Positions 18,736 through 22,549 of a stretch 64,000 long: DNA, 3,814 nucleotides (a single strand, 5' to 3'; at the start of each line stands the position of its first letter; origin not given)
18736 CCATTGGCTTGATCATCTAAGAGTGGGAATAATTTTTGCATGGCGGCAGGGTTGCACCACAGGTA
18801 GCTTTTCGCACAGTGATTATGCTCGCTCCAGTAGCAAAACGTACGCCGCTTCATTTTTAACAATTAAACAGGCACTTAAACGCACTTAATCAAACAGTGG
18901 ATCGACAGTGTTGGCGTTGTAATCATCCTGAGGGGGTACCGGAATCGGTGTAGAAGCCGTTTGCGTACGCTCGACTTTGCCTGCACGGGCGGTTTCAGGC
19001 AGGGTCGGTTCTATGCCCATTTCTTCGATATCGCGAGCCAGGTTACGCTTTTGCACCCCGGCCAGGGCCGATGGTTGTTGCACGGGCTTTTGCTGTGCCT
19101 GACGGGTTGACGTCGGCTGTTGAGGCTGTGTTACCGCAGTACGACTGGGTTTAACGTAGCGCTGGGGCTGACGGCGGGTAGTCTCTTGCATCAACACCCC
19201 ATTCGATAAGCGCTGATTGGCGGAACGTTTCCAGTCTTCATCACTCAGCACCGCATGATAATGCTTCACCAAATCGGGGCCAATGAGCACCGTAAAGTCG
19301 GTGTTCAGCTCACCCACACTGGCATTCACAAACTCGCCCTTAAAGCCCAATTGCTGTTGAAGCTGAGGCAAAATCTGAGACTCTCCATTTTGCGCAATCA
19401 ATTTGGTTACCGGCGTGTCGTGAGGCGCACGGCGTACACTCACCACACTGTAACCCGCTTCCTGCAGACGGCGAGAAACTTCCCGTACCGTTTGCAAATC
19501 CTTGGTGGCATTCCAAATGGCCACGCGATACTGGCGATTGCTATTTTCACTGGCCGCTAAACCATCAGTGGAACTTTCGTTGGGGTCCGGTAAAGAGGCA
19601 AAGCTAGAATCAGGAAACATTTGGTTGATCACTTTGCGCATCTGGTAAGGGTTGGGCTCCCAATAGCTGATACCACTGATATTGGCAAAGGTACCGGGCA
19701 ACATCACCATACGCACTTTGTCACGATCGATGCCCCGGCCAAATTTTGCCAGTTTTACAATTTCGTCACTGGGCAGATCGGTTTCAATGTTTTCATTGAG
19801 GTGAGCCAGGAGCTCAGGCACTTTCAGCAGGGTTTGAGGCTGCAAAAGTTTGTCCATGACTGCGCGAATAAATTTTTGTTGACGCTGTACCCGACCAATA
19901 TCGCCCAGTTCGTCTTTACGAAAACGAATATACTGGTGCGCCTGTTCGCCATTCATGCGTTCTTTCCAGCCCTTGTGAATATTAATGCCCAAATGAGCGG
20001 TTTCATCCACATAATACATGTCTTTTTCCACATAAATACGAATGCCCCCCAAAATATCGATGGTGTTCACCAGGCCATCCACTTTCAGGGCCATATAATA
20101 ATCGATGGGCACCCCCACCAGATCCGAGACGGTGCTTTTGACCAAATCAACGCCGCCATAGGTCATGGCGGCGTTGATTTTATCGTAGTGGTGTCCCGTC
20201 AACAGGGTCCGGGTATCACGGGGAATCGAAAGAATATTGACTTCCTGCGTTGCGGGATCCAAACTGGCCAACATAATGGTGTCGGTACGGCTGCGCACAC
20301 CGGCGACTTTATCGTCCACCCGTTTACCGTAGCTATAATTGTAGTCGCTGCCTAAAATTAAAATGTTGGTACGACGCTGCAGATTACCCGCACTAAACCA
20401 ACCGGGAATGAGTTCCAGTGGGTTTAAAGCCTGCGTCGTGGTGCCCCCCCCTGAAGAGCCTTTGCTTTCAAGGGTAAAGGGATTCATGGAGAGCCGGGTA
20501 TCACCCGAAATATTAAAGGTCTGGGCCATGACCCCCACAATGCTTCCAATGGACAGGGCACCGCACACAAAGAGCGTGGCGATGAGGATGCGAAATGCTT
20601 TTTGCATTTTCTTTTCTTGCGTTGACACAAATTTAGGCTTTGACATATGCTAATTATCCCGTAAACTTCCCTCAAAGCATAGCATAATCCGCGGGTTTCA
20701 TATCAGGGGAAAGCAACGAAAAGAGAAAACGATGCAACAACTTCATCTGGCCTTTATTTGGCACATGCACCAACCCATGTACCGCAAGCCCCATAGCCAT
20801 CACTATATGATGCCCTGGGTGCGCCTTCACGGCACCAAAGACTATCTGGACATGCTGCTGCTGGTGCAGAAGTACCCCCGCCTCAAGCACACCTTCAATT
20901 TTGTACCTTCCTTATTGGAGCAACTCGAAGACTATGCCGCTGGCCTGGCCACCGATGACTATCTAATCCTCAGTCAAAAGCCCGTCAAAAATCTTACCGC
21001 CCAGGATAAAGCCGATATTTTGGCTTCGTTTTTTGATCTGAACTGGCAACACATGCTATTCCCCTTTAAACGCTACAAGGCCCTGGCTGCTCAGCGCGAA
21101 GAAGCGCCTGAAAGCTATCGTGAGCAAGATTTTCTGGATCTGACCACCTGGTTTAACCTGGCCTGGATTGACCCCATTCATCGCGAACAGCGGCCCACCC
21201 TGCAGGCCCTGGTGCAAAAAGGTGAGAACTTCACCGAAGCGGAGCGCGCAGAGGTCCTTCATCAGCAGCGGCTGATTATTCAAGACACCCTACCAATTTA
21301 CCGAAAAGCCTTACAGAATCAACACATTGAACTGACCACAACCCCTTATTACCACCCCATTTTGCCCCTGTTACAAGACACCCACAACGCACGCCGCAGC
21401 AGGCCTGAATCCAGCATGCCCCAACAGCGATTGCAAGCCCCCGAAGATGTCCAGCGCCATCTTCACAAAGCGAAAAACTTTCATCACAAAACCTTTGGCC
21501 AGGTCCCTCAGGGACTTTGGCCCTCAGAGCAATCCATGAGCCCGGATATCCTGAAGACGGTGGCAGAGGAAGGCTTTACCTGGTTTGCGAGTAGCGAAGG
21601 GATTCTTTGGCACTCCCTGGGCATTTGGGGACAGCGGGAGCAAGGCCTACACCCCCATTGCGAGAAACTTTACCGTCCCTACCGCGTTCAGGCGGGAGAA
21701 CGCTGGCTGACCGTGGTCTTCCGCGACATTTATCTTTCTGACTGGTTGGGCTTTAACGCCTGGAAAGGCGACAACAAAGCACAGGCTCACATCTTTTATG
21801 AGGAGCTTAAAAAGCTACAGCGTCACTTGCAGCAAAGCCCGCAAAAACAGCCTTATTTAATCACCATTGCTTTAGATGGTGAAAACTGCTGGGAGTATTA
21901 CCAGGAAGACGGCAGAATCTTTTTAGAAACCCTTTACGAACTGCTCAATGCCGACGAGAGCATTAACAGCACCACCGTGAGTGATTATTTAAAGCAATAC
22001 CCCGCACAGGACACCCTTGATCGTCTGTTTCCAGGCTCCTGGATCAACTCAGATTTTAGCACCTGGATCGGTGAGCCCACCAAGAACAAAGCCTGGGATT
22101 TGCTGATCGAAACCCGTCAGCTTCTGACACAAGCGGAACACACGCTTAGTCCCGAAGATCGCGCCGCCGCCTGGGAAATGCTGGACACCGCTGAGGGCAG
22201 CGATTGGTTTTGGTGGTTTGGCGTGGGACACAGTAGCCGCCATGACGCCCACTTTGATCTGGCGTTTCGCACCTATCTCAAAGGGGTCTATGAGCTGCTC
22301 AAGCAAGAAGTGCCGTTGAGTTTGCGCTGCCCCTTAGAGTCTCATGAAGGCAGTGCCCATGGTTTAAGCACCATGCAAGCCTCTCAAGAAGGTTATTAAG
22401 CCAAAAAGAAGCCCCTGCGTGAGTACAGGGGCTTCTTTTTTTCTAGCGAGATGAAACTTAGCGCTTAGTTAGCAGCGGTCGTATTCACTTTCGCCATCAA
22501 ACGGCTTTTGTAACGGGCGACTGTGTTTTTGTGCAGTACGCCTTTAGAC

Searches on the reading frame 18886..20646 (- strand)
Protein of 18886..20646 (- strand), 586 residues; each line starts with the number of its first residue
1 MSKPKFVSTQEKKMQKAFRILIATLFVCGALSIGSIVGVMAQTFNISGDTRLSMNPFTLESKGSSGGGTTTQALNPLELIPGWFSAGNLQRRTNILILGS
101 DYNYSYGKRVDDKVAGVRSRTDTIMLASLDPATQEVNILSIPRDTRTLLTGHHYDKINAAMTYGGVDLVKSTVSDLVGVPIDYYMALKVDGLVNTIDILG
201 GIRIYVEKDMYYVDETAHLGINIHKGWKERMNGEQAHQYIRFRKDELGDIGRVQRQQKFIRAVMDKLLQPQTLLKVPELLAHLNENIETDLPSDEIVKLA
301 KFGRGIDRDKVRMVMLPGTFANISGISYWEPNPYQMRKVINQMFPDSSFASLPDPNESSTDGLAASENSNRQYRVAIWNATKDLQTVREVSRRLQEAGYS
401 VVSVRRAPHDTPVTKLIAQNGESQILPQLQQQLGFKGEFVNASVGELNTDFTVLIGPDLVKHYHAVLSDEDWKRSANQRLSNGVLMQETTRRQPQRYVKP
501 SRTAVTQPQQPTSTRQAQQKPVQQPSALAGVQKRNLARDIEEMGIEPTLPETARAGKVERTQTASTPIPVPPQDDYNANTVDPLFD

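Call 26: search_protein_families(library=pfam, proteins=[window:18886-20646:-], max_evalue=0.00001)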
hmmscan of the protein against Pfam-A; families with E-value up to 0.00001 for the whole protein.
window:18886-20646:- (586 aa): 2 families
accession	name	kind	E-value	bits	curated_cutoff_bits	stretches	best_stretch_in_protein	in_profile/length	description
PF03816.19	LytR_cpsA_psr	-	8.1e-42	143.4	24.6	1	120-267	1-148/150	LytR_cpsA_psr family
PF13399.11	LytR_C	-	6.6e-07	30.6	22.2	1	372-458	1-85/86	LytR cell envelope-related transcriptional attenuator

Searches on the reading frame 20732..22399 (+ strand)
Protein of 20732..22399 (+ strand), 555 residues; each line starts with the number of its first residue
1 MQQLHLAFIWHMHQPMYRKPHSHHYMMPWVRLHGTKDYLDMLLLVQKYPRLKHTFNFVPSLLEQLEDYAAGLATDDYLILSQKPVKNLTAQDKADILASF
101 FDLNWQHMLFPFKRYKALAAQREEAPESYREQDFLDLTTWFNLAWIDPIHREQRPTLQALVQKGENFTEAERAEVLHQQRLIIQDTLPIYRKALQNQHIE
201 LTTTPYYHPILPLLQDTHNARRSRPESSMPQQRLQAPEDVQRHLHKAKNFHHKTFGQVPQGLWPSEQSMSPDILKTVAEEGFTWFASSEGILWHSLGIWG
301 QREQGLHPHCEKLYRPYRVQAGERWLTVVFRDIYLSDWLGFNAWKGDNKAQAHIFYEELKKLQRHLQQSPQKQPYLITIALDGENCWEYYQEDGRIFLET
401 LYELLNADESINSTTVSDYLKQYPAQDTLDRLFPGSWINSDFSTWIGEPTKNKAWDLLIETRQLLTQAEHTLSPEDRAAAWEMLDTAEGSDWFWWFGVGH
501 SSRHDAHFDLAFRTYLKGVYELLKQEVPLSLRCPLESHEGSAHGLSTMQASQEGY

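Call 26: search_protein_families(library=pfam, proteins=[window:20732-22399:+], max_evalue=0.00001)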
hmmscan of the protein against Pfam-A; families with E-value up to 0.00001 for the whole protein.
window:20732-22399:+ (555 aa): 1 family
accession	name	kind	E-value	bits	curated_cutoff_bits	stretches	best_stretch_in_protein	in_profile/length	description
PF03065.20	Glyco_hydro_57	-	2.4e-60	204.7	21.2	1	7-428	1-287/291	Glycosyl hydrolase family 57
